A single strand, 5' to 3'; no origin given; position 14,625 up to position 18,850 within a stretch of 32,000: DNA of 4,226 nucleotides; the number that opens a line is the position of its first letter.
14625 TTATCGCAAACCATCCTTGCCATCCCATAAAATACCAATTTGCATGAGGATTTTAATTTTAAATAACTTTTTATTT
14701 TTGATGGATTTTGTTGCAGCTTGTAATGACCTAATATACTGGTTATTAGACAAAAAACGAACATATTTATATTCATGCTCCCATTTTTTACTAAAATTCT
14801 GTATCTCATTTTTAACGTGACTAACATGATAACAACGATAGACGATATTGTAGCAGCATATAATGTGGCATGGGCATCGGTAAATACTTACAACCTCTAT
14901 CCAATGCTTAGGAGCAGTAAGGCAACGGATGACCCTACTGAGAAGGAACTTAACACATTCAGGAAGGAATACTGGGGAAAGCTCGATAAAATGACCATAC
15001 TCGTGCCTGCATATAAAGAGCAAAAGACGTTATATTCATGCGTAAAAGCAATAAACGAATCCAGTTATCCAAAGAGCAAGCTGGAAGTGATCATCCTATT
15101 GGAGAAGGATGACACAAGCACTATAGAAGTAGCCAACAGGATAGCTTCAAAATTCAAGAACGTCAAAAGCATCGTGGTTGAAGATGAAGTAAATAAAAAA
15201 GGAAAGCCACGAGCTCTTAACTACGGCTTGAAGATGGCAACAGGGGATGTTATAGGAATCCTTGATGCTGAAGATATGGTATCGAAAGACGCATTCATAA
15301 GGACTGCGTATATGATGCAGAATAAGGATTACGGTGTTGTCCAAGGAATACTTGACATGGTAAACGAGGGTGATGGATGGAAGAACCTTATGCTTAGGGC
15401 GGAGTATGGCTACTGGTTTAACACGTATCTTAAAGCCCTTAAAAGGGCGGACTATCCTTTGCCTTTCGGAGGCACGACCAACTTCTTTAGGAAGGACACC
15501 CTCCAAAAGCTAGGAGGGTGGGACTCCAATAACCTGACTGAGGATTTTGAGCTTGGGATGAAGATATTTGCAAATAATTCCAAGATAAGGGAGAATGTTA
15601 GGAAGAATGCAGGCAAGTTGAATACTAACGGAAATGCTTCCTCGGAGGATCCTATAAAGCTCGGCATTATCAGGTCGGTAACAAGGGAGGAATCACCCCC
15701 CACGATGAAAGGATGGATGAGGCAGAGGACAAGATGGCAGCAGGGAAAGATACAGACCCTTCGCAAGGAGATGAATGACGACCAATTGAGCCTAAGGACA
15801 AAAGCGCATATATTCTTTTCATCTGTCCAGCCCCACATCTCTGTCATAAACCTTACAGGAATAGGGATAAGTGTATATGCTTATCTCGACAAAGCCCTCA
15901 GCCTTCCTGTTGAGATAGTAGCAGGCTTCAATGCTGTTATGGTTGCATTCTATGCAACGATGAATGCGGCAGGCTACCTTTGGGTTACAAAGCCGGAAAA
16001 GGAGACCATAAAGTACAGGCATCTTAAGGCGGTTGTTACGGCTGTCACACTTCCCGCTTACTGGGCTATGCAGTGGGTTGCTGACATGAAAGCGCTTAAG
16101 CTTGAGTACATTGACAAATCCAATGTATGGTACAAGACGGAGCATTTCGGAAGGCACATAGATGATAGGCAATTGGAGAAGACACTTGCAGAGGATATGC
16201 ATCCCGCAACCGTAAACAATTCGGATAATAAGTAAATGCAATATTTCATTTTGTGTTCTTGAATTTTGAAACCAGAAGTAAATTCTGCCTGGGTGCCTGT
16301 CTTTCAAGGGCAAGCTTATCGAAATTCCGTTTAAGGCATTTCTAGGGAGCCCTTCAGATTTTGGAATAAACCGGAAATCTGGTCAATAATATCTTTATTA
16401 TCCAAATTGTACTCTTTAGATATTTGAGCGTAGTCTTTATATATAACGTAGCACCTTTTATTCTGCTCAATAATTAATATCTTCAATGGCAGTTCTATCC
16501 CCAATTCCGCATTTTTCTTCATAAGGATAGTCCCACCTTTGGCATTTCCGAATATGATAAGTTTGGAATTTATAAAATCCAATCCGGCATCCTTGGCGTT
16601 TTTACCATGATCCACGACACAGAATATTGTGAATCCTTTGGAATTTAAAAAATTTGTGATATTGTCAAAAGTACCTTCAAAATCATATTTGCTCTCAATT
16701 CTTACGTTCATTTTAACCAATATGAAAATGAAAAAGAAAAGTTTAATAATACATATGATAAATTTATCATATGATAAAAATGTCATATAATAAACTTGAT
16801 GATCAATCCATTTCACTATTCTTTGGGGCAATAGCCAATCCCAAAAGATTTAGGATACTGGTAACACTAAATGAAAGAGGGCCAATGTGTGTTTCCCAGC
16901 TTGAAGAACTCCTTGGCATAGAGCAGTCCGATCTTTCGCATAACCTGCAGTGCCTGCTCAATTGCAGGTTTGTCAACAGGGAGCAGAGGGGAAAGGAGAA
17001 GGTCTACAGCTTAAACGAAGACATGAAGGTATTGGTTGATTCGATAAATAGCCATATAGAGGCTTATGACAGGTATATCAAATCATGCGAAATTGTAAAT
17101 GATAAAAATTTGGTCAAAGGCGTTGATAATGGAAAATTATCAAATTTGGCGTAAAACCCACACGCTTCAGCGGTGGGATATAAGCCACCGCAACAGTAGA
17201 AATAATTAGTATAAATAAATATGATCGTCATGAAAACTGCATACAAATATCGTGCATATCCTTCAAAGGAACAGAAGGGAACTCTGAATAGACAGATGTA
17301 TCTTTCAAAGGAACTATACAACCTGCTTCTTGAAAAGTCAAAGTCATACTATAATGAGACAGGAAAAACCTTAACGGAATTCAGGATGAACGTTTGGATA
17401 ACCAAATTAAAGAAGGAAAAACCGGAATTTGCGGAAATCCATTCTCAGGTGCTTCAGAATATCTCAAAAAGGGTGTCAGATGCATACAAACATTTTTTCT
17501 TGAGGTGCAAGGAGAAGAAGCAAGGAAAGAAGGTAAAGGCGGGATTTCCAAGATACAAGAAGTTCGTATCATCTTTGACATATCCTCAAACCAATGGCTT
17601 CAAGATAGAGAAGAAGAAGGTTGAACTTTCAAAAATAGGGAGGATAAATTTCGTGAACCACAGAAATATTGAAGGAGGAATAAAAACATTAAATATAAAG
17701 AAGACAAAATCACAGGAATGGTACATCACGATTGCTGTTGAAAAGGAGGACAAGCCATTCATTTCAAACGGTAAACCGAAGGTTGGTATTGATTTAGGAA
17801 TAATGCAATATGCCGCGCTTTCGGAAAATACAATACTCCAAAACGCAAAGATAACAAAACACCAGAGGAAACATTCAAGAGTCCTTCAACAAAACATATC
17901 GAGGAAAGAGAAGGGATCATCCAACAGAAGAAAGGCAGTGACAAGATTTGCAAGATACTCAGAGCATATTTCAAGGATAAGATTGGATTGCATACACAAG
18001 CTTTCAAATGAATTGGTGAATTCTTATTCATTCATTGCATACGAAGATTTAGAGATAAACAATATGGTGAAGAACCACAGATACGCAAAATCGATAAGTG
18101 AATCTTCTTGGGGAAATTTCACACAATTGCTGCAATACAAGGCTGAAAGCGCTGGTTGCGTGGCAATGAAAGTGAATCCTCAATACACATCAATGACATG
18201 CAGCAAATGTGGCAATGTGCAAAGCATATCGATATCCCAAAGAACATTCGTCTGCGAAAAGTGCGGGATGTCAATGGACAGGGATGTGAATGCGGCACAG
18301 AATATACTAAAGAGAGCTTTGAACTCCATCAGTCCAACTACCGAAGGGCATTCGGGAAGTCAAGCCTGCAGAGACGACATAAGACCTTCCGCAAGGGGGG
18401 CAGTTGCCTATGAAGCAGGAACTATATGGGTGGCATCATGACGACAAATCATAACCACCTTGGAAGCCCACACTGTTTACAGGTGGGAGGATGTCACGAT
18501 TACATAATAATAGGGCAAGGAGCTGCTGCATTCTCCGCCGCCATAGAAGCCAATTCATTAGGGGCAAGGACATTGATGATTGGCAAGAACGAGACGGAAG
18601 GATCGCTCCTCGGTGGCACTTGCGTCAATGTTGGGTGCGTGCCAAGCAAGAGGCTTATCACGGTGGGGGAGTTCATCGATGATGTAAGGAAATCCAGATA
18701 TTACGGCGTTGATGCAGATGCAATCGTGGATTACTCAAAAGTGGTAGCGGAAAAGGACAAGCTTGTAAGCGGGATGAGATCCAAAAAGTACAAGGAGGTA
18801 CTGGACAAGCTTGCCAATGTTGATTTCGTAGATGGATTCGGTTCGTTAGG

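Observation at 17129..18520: TnpB-only IS200/IS605 element sits exactly on the overlapping arsR-stop/merA-start junction, and the empty site can be rebuilt to the base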

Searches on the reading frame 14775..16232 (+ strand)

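Call 43: search_protein_families(library=pfam, proteins=[window:14775-16232:+], max_evalue=0.0001)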
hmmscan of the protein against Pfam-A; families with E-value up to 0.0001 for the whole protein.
window:14775-16232:+ (486 aa): 5 families
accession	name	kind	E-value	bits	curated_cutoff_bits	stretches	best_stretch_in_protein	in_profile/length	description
PF13641.12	Glyco_tranf_2_3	-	4.4e-33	115.6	27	1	73-324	3-230/230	Glycosyltransferase like family 2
PF13632.12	Glyco_trans_2_3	-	5.2e-22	79.1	27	1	160-395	2-186/198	Glycosyl transferase family group 2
PF00535.33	Glycos_transf_2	-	3.8e-20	72.9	23.3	1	74-240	1-161/168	Glycosyl transferase family 2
PF10111.15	Glyco_tranf_2_2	-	7.8e-09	35.8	27.3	1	74-267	1-202/276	Glycosyltransferase like family 2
PF13506.12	Glyco_transf_21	-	3.5e-08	33.6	21.7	1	132-271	6-144/174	Glycosyl transferase family 21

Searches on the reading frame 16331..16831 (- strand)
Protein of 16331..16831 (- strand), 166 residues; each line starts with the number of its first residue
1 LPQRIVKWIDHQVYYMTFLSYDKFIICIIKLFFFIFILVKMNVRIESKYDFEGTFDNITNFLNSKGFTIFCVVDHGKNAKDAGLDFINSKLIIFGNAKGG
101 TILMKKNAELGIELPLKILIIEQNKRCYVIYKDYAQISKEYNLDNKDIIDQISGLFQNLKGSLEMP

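Call 3: search_protein_families(library=pfam, proteins=[window:16331-16831:-])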
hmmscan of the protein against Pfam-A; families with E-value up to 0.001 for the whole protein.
window:16331-16831:- (166 aa): 1 family
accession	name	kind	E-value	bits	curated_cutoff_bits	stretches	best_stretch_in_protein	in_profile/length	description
PF03625.19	DUF302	-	1.4e-13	50.9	23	1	73-133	1-62/63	Domain of unknown function DUF302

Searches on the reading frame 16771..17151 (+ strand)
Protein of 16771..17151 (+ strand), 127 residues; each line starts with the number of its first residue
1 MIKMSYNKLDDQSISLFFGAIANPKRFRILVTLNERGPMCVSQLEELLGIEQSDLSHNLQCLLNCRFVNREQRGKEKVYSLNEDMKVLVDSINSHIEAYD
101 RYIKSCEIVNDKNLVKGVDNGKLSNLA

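Call 3: search_protein_families(library=pfam, proteins=[window:16771-17151:+])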
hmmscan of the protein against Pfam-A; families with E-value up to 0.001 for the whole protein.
window:16771-17151:+ (127 aa): 5 families
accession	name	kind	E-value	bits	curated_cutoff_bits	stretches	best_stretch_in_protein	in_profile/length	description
PF01022.26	HTH_5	-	3.9e-12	46.3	22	1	23-69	1-46/47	Bacterial regulatory protein, arsR family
PF25212.1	HVO_A0114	-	1.5e-06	28.3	27.6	1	20-78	18-76/84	HVO_A0114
PF12840.13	HTH_20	-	3.3e-06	27.4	27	1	21-60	1-40/51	Helix-turn-helix domain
PF01047.28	MarR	-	0.00018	21.7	24.6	1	23-72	2-51/59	MarR family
PF01978.25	TrmB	-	0.00099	19.4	25.6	0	28-80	12-63/68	Sugar-specific transcriptional regulator TrmB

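Call 47: search_protein_families(library=ncbifam, proteins=[window:16771-17151:+], max_evalue=0.00001)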
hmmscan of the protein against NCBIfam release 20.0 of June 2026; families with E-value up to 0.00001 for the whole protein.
window:16771-17151:+ (127 aa): 5 families
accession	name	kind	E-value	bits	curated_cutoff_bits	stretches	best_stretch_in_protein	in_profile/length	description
NF033788.1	HTH_metalloreg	subfamily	2.8e-20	71.9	55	1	17-84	4-71/77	metalloregulator ArsR/SmtB family transcription factor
NF047906.1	CdPbTransRegCmtR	equivalog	4.8e-09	36.1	150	1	19-84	16-80/104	Cd(II)/Pb(II)-sensing metalloregulatory transcriptional regulator CmtR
NF040642.1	sulf_sens_BigR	equivalog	7.5e-08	32.3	155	1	14-85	10-80/95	sulfite-sensing transcriptional repressor BigR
NF033789.1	repress_SdpR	subfamily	9.1e-08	31.9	100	1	18-92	2-73/79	autorepressor SdpR family transcription factor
NF041413.1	ArsR_Rv2640c_fam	equivalog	3.8e-06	27.3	155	1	13-84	31-104/118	Rv2640c family ArsR-like transcriptional regulator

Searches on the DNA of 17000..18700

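Call 16: search_rna_families(source=window, start=17000, end=18700, threshold=evalue, max_evalue=10, show_alignments=2)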
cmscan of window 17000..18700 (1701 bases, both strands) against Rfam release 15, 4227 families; matches with E-value up to 10: 3.
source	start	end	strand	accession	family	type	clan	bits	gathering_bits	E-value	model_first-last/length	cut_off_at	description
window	17233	17311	-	RF02877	NmsRb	Gene; sRNA;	-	21.7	52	1.4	1-91/91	no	Neisseria metabolic switch regulator b (RcoF1/NgncR163)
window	17861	17978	-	RF01956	NEAT1_2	Gene; lncRNA;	-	17.9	60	0.66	1-116/116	no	Nuclear enriched abundant transcript 1 conserved region 2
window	18397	18509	+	RF00062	HgcC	Gene;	-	12.7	50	6.5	1-130/130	no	HgcC family RNA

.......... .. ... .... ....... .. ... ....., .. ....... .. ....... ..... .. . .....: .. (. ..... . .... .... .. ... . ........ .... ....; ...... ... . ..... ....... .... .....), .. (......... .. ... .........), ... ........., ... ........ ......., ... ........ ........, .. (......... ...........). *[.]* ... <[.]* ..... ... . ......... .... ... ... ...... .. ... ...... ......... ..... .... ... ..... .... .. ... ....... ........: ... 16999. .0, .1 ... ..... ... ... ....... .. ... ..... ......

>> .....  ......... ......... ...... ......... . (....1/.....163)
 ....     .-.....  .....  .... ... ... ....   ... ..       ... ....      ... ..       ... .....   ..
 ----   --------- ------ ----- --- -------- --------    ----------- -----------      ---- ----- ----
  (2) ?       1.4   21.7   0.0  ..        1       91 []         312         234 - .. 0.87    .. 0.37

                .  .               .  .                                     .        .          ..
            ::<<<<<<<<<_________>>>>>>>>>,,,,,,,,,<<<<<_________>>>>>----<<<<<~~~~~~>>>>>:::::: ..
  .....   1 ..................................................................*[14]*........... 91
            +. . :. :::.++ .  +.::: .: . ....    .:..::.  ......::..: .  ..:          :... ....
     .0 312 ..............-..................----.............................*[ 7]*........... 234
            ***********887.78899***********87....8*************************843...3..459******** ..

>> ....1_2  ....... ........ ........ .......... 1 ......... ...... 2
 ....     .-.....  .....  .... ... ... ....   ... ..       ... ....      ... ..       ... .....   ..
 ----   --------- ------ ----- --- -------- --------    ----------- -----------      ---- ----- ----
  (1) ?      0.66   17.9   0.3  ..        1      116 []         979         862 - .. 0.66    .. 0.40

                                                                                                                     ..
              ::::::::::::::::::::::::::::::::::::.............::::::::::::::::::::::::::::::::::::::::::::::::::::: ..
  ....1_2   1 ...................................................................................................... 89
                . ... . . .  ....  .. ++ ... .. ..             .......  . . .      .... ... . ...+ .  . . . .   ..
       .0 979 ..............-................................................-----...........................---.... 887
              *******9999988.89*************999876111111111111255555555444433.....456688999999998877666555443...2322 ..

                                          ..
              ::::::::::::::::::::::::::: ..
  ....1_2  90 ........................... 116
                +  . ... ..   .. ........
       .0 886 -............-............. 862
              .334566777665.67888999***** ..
